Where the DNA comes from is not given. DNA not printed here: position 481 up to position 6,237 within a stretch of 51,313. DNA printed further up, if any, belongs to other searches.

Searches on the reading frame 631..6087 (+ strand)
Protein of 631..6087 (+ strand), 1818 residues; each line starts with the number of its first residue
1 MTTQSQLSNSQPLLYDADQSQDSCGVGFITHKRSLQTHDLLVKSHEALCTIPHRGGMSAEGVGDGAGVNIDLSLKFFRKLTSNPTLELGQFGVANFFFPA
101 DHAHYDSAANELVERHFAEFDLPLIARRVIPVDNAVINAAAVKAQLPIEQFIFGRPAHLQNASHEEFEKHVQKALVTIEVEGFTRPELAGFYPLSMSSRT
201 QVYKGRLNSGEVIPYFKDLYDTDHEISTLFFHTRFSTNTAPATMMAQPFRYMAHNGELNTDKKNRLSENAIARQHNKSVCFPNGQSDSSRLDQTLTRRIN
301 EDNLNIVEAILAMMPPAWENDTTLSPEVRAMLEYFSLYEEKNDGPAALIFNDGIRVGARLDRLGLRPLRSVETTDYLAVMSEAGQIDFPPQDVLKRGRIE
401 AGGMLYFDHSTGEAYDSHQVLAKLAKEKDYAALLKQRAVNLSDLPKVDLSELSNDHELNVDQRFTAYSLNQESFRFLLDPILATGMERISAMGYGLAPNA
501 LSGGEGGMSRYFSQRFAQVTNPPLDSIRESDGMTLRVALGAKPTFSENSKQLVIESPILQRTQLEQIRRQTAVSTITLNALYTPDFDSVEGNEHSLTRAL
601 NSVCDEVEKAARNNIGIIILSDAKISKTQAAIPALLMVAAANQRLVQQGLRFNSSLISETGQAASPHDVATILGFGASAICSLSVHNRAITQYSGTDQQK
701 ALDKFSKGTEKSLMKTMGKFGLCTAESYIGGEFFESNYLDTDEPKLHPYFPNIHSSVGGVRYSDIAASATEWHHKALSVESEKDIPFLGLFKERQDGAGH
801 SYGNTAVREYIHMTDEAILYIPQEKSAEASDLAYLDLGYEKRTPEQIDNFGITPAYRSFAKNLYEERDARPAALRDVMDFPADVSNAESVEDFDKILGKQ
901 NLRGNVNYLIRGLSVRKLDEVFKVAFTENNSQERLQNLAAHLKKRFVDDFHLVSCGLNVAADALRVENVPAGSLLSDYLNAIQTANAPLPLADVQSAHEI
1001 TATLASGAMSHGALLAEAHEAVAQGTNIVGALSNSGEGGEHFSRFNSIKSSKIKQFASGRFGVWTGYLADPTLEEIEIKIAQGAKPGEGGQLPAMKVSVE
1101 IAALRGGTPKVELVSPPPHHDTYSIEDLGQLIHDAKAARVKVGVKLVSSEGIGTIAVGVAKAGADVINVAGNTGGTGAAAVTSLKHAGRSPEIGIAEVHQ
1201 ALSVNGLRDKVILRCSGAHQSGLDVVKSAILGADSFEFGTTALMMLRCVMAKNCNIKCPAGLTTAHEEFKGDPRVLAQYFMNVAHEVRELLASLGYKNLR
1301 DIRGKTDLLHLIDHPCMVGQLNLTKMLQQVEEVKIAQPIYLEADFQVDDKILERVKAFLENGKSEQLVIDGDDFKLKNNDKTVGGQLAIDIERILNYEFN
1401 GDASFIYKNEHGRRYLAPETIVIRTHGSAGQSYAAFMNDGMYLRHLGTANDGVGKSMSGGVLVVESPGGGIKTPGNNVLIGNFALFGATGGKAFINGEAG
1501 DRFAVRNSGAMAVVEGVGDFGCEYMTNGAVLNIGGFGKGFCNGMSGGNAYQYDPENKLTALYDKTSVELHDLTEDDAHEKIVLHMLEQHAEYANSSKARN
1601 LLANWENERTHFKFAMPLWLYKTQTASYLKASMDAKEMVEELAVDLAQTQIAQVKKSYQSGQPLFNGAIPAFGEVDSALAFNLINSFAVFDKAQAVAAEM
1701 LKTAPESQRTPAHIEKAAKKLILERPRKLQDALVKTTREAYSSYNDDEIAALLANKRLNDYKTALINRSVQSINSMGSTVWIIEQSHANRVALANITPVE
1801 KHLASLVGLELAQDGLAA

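Call 8: search_protein_families(library=pfam, proteins=[window:631-6087:+], max_evalue=0.001)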
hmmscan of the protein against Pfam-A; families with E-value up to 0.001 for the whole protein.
window:631-6087:+ (1818 aa): 4 families
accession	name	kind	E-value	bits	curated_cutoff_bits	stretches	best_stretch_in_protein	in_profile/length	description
PF01645.23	Glu_synthase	-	6.8e-103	345.1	20.4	1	984-1296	47-368/369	Conserved region in glutamate synthase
PF00310.26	GATase_2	-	1.2e-88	298.2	19.9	1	24-431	1-418/420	Glutamine amidotransferases class-II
PF04898.20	Glu_syn_central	-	5.4e-72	243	22.8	1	463-736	2-273/277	Glutamate synthase central domain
PF01493.24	GXGXG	-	9.4e-51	172.5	32.5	1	1408-1577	19-188/190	GXGXG motif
